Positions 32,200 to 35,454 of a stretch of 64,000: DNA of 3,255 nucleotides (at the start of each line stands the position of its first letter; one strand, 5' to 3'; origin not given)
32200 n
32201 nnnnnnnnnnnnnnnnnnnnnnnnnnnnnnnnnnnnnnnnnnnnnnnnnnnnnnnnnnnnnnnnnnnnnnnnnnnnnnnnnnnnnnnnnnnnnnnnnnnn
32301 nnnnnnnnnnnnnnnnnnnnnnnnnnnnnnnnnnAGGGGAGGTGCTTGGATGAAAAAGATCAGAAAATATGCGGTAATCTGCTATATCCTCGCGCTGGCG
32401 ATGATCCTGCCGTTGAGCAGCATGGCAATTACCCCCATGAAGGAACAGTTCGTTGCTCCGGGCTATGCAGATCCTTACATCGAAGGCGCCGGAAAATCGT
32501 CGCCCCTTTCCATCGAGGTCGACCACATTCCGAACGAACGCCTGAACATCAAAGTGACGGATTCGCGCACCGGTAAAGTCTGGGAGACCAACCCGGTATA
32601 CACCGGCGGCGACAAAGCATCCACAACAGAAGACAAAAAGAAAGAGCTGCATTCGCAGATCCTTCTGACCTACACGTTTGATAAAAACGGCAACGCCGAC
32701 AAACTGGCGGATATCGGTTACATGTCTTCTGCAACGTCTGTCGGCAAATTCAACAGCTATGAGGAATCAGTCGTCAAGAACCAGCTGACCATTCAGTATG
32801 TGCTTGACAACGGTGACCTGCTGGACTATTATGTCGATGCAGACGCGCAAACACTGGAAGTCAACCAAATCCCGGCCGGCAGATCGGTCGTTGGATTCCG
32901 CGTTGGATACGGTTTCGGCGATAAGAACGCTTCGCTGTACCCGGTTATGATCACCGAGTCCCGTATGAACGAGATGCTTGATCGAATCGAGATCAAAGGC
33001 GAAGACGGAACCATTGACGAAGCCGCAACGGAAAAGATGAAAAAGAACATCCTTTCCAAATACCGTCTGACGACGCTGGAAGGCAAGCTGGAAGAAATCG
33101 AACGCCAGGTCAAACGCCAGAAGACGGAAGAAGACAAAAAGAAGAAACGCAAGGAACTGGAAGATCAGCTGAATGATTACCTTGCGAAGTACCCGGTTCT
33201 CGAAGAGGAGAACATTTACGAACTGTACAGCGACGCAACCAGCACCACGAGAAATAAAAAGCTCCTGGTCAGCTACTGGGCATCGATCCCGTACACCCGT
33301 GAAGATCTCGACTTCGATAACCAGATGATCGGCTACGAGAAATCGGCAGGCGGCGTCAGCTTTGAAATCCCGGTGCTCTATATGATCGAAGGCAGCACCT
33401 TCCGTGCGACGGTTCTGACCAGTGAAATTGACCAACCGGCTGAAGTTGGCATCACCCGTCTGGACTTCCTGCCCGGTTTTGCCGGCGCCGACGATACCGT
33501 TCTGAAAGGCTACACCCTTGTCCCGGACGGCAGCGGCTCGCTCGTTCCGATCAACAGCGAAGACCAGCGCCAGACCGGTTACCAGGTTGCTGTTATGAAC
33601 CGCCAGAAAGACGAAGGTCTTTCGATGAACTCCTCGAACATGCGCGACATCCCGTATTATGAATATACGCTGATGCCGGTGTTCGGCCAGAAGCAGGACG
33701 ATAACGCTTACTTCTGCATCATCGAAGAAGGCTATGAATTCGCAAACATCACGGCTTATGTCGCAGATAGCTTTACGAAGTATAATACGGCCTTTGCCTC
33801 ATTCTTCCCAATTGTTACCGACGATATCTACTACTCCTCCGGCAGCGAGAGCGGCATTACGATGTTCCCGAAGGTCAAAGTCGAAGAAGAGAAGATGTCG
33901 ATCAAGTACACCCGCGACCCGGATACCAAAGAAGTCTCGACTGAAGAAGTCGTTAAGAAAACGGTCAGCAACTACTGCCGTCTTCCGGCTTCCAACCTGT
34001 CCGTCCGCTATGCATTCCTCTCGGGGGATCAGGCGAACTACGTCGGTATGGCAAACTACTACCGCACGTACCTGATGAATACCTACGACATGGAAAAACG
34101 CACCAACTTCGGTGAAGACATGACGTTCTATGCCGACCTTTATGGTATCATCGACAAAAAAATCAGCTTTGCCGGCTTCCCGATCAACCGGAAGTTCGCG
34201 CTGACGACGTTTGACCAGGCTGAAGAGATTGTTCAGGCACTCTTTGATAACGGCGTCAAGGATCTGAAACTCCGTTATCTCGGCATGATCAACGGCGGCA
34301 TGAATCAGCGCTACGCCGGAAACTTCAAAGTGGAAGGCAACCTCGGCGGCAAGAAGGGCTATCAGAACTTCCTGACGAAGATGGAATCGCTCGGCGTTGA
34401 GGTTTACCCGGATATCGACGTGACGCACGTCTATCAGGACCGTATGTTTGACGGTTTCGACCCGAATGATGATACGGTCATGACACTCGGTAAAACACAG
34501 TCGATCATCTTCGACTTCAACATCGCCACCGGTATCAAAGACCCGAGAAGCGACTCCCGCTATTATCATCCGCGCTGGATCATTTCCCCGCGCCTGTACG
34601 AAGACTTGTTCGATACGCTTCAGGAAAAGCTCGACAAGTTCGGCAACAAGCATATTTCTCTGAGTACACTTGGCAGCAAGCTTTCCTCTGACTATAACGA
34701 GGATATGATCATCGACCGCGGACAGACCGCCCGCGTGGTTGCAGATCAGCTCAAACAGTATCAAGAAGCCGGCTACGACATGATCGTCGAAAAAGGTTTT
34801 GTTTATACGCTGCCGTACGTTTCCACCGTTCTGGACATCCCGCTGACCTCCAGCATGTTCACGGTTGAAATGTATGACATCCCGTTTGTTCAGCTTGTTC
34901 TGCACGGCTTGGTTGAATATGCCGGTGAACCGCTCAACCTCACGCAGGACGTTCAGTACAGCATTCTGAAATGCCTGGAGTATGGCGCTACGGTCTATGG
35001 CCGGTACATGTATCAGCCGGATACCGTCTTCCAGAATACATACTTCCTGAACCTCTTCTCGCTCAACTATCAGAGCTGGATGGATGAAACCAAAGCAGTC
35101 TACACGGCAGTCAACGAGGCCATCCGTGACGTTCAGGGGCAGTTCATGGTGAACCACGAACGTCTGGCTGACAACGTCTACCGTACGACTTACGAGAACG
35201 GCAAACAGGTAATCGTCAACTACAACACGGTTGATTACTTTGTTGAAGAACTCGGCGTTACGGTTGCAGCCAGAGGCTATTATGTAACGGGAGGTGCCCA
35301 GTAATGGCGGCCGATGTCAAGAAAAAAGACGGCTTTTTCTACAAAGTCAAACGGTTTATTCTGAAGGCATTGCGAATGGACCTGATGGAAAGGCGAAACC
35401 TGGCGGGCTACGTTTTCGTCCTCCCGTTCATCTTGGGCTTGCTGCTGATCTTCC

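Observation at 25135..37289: Nine-gene operon: giant SBP, two permease pairs, NHL propeller, Yip1 protein and a 984-aa unknown, with no ATPase, regulator or hydrolase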

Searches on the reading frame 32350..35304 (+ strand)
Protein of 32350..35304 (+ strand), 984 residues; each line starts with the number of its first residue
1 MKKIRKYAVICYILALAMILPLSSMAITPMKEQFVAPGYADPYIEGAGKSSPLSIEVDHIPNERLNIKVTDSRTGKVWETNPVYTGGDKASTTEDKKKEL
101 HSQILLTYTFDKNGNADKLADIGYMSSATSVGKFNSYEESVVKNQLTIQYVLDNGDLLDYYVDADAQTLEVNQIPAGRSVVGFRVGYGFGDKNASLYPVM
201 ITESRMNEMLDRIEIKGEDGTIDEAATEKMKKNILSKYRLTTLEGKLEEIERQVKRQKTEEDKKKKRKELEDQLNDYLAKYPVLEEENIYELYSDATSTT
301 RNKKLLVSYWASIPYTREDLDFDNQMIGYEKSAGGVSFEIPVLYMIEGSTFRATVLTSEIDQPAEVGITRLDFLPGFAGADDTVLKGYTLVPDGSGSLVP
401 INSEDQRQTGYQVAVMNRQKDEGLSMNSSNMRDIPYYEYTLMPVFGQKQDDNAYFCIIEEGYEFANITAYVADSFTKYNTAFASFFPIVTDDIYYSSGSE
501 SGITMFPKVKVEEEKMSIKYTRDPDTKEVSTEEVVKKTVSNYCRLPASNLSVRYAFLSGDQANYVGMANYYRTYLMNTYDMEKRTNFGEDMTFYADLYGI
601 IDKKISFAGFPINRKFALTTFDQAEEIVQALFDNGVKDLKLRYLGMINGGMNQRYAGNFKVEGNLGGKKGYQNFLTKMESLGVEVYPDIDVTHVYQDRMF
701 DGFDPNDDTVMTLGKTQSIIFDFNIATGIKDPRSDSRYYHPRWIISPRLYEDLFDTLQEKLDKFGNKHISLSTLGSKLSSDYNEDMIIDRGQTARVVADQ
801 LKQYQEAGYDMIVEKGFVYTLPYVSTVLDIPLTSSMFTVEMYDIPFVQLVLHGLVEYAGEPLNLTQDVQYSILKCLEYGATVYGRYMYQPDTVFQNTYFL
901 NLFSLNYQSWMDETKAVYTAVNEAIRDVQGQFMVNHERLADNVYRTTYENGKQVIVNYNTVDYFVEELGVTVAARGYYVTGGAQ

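Call 4: search_protein_families(library=pfam, proteins=[window:32350-35304:+], max_evalue=0.1)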
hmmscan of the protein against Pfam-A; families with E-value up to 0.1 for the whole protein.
window:32350-35304:+ (984 aa): 2 families
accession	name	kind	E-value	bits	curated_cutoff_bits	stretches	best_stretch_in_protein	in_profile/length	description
PF18952.6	DUF5696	-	2.1e-160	535.7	25.6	2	545-977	192-612/612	Family of unknown function (DUF5696)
PF12092.13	DUF3568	-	0.019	15.5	23.2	0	913-974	46-107/124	Protein of unknown function (DUF3568)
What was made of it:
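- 32350..35304 (+): Secreted DUF5696 protein (984 aa) with a GH129/GH101-like fold; candidate glycoside hydrolase. PF18952 scores E 2e-160 (call 4).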

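Call 5: search_protein_families(library=ncbifam, proteins=[window:32350-35304:+], max_evalue=0.1)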
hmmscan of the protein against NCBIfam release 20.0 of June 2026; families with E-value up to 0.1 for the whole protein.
window:32350-35304:+ (984 aa): 0 families

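Call 12: find_homologous_proteins(query=window:32350-35301:+, max_evalue=0.00001)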
Query window:32350-35301:+ (984 aa): 35 proteins with E <= 0.00001 among 8000 candidates.
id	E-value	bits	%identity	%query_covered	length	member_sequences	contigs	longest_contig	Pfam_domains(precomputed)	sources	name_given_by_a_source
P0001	0.0e+0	2206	99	100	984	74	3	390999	PF18952.7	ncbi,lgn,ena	-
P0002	0.0e+0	1724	76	100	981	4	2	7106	PF18952.7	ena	-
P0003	0.0e+0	1723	75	100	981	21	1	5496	PF18952.7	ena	-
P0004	0.0e+0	1686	74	100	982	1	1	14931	PF18952.7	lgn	-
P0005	0.0e+0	1646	72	100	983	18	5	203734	PF18952.7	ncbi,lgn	-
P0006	0.0e+0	1570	68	100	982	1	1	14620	PF18952.7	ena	-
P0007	0.0e+0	1543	67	100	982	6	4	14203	PF18952.7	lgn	-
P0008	0.0e+0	1540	68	100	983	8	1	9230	PF18952.7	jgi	-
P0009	0.0e+0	1402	62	99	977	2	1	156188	PF18952.7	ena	-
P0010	0.0e+0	1104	50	100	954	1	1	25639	PF18952.7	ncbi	-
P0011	0.0e+0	1050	49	99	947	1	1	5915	PF18952.7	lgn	-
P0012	0.0e+0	1012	49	100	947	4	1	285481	PF18952.7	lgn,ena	-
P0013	1.6e-285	968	46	100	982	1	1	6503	PF18952.7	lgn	-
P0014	5.2e-282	956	48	99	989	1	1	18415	PF18952.7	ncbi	-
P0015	1.7e-93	333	29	93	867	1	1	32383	PF18952.7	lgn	-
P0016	3.0e-85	305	28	93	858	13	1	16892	PF18952.7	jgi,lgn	jgi:hypothetical protein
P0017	4.2e-85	305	27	99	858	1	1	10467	PF18952.7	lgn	-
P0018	5.3e-78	281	28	93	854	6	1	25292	PF18952.7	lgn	-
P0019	2.3e-72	263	28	71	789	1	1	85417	PF18952.7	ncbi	-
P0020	3.3e-62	229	25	75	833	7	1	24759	PF18952.7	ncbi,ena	-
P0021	7.4e-55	205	28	66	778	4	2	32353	PF18952.7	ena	-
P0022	1.1e-54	204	24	70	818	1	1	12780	PF18952.7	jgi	-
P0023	2.1e-54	203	28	66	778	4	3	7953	PF18952.7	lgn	-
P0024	2.6e-51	193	26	72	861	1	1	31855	PF18952.7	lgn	-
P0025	7.6e-51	191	26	81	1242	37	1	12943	PF18952.7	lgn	-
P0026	2.2e-43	167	23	84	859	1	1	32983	PF18952.7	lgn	-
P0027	3.4e-42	163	25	64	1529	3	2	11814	PF18952.7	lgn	-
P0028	5.0e-40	156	25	66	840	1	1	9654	PF18952.7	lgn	-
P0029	3.0e-36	143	25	64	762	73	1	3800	PF18952.7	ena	-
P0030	1.4e-35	141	24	64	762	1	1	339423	PF18952.7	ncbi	-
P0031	5.8e-32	129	26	42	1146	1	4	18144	PF18952.7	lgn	-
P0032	8.6e-30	122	25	60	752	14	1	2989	PF18952.7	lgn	-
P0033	1.8e-26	111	23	65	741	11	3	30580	PF18952.7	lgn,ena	-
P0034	2.1e-19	87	23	60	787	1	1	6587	PF18952.7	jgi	jgi:hypothetical protein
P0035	5.5e-19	86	23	65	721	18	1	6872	PF18952.7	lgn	-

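Call 17: find_related_loci(query=A2, collection=genome_contigs, flank=10000)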
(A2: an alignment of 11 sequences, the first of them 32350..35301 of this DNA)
Query A2 (984 aa) in genome_contigs; peptide patterns used: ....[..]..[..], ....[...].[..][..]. (x = any residue, [..] = any of these).
91 stretches matched a pattern; 29 encode a relative of the query (tblastn E <= 1e-3); 29 distinct loci.
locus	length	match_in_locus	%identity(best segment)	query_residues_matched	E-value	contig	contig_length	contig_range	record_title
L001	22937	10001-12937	75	3-983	0e+0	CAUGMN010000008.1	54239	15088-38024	MAG TPA_asm: uncultured Eubacteriales bacterium isolate SRR16280022_bin.28_MetaWRAP_v1.3_MAG genome assembly, contig: ER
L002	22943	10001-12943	73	3-984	0e+0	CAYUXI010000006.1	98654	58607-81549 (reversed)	MAG TPA_asm: uncultured Oscillospiraceae bacterium isolate binchicken_co370_216 genome assembly, contig: NODE_318_length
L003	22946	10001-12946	72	3-984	0e+0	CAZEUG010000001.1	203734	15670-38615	MAG TPA_asm: uncultured Oscillospiraceae bacterium isolate SRP350583_co3_72 genome assembly, contig: NODE_24_length_2037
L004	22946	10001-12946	68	3-984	0e+0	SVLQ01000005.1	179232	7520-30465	MAG: Oscillospiraceae bacterium isolate SIG491 NODE_1396_length_179232_cov_4.237297, whole genome shotgun sequence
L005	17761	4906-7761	50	3-983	0e+0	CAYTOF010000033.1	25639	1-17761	MAG TPA_asm: uncultured Oscillospiraceae bacterium isolate binchicken_co39_19 genome assembly, contig: NODE_4631_length_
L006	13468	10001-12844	45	1-979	0e+0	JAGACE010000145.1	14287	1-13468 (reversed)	MAG: Clostridia bacterium isolate RGIG8309 Water_buffalos_Rumen.Co__c4736304, whole genome shotgun sequence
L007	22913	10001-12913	43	1-979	0e+0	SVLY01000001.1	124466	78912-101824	MAG: Oscillospiraceae bacterium isolate SIG499 NODE_3305_length_124466_cov_1.875502, whole genome shotgun sequence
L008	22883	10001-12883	42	3-984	0e+0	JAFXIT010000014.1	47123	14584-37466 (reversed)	MAG: Clostridia bacterium isolate RGIG6452 Sheep_Rectum.Co__c828734, whole genome shotgun sequence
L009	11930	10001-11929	44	1-679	3e-167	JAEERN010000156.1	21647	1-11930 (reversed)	MAG: Clostridiales bacterium isolate Tb.RUG.36 k141_7323631_flag=1_multi=17.0002_len=21647, whole genome shotgun sequenc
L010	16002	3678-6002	30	62-981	4e-118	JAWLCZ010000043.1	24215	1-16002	MAG: Paenibacillaceae bacterium isolate 15dZY3.bin.76 NODE_2493_length_24215_cov_3.684069, whole genome shotgun sequence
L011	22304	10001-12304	31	67-984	8e-115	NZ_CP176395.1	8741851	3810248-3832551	Paenibacillus sp. MBLB4367 chromosome, complete genome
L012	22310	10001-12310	29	69-983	2e-106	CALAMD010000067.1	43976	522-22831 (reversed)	MAG TPA_asm: uncultured Bacillaceae bacterium isolate SRR6713625_bin.20_CONCOCT_v1.1_MAG genome assembly, contig: ERZ794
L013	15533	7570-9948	28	57-980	2e-108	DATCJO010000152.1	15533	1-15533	MAG TPA_asm: Tissierellaceae bacterium isolate SMAG_U7072 k141_664370, whole genome shotgun sequence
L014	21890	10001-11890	32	307-983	1e-99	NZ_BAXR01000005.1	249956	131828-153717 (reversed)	Bacillus sp. JCM 19034, whole genome shotgun sequence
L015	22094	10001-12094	28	237-983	5e-97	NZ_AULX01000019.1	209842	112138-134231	Paenibacillus pinihumi DSM 23905 = JCM 16419 strain DSM 23905 H583DRAFT_scaffold00010.10_C, whole genome shotgun sequenc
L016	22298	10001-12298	28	63-981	3e-91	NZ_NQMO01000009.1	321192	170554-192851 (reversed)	Paenibacillus sp. XY044 Scaffold9_1, whole genome shotgun sequence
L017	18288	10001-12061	29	247-982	9e-91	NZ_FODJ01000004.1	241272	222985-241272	Amphibacillus marinus strain CGMCC 1.10434, whole genome shotgun sequence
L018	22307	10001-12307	28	60-981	5e-90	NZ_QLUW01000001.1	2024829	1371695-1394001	Paenibacillus montanisoli strain RA17 contig_1, whole genome shotgun sequence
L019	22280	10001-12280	28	67-981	5e-89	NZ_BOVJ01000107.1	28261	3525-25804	Paenibacillus cisolokensis strain LC2-13A sequence107, whole genome shotgun sequence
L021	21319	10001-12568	27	67-958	7e-87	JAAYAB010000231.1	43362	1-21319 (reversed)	MAG: Bacillota bacterium isolate AS02xzSISU_7 28756_AS02, whole genome shotgun sequence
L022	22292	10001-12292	29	67-982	7e-87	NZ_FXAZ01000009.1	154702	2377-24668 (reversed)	Paenibacillus aquistagni strain 11, whole genome shotgun sequence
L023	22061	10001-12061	29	238-981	2e-85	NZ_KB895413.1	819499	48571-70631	Paenibacillus terrigena DSM 21567 C558DRAFT_scaffold00002.2, whole genome shotgun sequence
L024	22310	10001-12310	27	59-981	4e-85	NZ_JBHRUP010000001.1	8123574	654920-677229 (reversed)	Paenibacillus sepulcri strain CCM 7311 contig_1, whole genome shotgun sequence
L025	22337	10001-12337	27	44-977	2e-83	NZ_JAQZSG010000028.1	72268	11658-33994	Paenibacillus thermotolerans strain YIM B05602 Scaffold28, whole genome shotgun sequence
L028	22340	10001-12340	25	60-971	9e-67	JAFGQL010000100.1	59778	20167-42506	MAG: Spirochaetales bacterium isolate Zod_Metabat.752 k87_3753620, whole genome shotgun sequence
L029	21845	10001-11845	31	315-982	8e-88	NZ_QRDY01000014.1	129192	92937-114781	Cohnella lupini strain CECT 8236 Ga0244631_114, whole genome shotgun sequence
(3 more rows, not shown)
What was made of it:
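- Tried and rejected: It was repeated with closer sequences (call 17).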

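Call 22: search_protein_families(library=pfam, proteins=[L011:1113-2453:+, L016:14289-15455:+, L022:3-923:+, L019:16784-17818:+, L013:12114-13664:+, L028:1530-2837:+, L017:1069-2406:+, L029:19942-21321:+], max_evalue=0.001)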
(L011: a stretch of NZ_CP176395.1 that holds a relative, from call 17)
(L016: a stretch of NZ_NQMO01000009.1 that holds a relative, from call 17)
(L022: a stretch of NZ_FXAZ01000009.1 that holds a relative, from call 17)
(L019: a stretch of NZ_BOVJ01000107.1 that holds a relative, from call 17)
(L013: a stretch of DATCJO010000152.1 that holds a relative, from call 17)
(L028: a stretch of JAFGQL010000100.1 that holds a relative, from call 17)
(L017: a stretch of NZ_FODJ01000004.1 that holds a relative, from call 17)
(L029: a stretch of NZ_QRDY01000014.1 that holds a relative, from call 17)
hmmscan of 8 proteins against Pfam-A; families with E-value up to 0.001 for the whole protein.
L011:1113-2453:+ (446 aa): 2 families
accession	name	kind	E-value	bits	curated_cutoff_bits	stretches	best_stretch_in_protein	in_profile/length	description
PF13416.11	SBP_bac_8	-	6.2e-19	69.3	27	1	97-351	6-233/279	Bacterial extracellular solute-binding protein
PF01547.30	SBP_bac_1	-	5e-18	66.6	26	1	99-353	20-296/307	Bacterial extracellular solute-binding protein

L016:14289-15455:+ (388 aa): 7 families
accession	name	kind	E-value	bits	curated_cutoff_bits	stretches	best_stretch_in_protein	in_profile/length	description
PF13377.12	Peripla_BP_3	-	5.5e-26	92.1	26.5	1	211-378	1-166/167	Periplasmic binding protein-like domain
PF00392.27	GntR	-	2e-19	69.5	27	1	20-83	1-64/64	Bacterial regulatory proteins, gntR family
PF13407.12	Peripla_BP_4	-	2e-13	51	35.1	1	119-358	16-255/258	Periplasmic binding protein domain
PF00532.27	Peripla_BP_1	-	7.8e-13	49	22.2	1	123-375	23-279/281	Periplasmic binding proteins and sugar binding domain of LacI family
PF13545.12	HTH_Crp_2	-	1.3e-05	25.5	27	1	45-88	24-64/70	Crp-like helix-turn-helix domain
PF25213.1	HVO_A0261_N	-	0.00018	21.7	35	1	46-79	27-58/86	HVO_A0261 N-terminal domain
PF13412.12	HTH_24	-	0.00094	19.1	21.9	0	47-73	21-47/48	Winged helix-turn-helix DNA-binding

L022:3-923:+ (306 aa): 3 families
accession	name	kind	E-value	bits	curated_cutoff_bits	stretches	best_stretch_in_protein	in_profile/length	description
PF13377.12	Peripla_BP_3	-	7.8e-28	98.1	26.5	1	126-298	1-167/167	Periplasmic binding protein-like domain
PF00532.27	Peripla_BP_1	-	1.3e-14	54.8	22.2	1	41-295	27-280/281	Periplasmic binding proteins and sugar binding domain of LacI family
PF13407.12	Peripla_BP_4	-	1.5e-05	25.2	35.1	1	36-273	19-255/258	Periplasmic binding protein domain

L019:16784-17818:+ (344 aa): 3 families
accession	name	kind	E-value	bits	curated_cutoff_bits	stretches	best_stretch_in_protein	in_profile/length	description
PF00356.27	LacI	-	1.4e-18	66.9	27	1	20-65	1-46/46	Bacterial regulatory proteins, lacI family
PF00532.27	Peripla_BP_1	-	6.3e-10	39.4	22.2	1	94-234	14-153/281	Periplasmic binding proteins and sugar binding domain of LacI family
PF01381.28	HTH_3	-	2.4e-05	24.7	23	1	16-55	7-46/55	Helix-turn-helix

L013:12114-13664:+ (516 aa): 2 families
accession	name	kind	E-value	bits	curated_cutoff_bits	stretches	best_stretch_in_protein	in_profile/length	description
PF01547.30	SBP_bac_1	-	7.2e-19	69.3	26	1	127-396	9-281/307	Bacterial extracellular solute-binding protein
PF13416.11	SBP_bac_8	-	7.1e-12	46.1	27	1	131-385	2-214/279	Bacterial extracellular solute-binding protein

L028:1530-2837:+ (435 aa): 1 family
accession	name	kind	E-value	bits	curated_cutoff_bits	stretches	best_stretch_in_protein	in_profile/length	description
PF01547.30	SBP_bac_1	-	7.5e-17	62.7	26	1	63-336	17-291/307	Bacterial extracellular solute-binding protein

L017:1069-2406:+ (445 aa): 2 families
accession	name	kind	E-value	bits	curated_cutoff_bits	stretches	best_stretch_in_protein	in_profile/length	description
PF13416.11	SBP_bac_8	-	1.9e-26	93.9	27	1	90-353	5-233/279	Bacterial extracellular solute-binding protein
PF01547.30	SBP_bac_1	-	5.8e-25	89.3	26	1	93-353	20-291/307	Bacterial extracellular solute-binding protein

L029:19942-21321:+ (459 aa): 2 families
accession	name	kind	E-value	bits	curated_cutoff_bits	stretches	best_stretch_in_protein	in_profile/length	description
PF01547.30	SBP_bac_1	-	1.1e-26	95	26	1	70-372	9-305/307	Bacterial extracellular solute-binding protein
PF13416.11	SBP_bac_8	-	8.8e-26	91.7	27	1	74-384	2-259/279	Bacterial extracellular solute-binding protein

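Call 25: search_solved_structures(query=A1, max_evalue=1, show_alignments=2)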
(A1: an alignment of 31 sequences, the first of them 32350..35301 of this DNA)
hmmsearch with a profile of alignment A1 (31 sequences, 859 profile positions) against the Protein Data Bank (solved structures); distinct sequences matched with E-value up to 1: 17.
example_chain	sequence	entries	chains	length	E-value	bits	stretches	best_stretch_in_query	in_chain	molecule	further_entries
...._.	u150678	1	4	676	2.3e-09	39.1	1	53-106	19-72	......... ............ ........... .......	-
8rzg_A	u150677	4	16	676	2.3e-09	39.1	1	53-106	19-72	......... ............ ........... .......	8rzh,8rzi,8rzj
5opq_A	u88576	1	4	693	2.7e-09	38.9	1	53-106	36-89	3,6-anhydro-D-galactosidase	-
5wzq_A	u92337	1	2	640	3.1e-08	35.4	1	435-578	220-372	Alpha-N-acetylgalactosaminidase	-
5wzn_A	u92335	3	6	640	6.1e-08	34.4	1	435-576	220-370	Alpha-N-acetylgalactosaminidase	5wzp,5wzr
6een_D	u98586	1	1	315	2.5e-05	25.8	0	505-535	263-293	Designer Pentatricopeptide Protein dPPR10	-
3dc0_A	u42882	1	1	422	0.0066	17.7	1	545-644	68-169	alpha-amylase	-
1ua7_A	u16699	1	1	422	0.074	14.3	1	545-648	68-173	Alpha-amylase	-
1bag_A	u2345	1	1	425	0.075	14.3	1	545-648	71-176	ALPHA-1,4-GLUCAN-4-GLUCANOHYDROLASE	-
9e2w_Y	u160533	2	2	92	0.076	14.2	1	679-731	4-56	Chromosome segregation in meiosis protein 3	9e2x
3lv9_A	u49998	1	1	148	0.22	12.7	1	179-259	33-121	Putative transporter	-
4ozs_A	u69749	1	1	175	0.31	12.2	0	504-535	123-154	Alpha solenoid protein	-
9fyz_A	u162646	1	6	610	0.33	12.1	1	513-601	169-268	Neopullulanase SusA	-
6skl_Y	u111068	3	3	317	0.41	11.8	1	678-731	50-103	Chromosome segregation in meiosis protein 3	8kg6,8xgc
7pmk_Y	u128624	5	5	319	0.41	11.8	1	678-731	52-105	Chromosome segregation in meiosis protein 3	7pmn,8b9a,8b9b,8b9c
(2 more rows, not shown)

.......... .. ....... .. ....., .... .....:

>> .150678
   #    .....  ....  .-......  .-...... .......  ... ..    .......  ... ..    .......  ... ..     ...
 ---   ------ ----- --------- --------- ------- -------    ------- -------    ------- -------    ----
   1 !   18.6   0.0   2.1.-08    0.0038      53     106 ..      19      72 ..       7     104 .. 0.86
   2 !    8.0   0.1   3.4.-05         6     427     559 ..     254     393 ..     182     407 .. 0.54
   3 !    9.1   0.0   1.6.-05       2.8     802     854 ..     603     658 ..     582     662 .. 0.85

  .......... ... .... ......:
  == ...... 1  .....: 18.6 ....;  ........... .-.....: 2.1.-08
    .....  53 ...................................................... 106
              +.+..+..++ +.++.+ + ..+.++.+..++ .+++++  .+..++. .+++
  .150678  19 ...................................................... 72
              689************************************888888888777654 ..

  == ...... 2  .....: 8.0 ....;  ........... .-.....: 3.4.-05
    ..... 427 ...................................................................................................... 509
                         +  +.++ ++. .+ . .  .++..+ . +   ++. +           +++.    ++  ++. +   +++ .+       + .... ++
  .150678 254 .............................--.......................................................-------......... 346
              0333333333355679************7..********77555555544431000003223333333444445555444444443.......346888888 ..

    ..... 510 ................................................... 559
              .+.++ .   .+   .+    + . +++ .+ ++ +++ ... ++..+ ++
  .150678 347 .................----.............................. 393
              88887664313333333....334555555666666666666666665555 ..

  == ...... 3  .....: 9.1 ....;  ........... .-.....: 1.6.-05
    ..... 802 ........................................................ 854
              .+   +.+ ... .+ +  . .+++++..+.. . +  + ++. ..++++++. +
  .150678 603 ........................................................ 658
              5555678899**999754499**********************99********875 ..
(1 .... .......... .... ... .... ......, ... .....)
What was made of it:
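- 32350..35304 (+): The family profile matches GH129 PDB sequences at E 2e-9 to 6e-8 (call 25).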
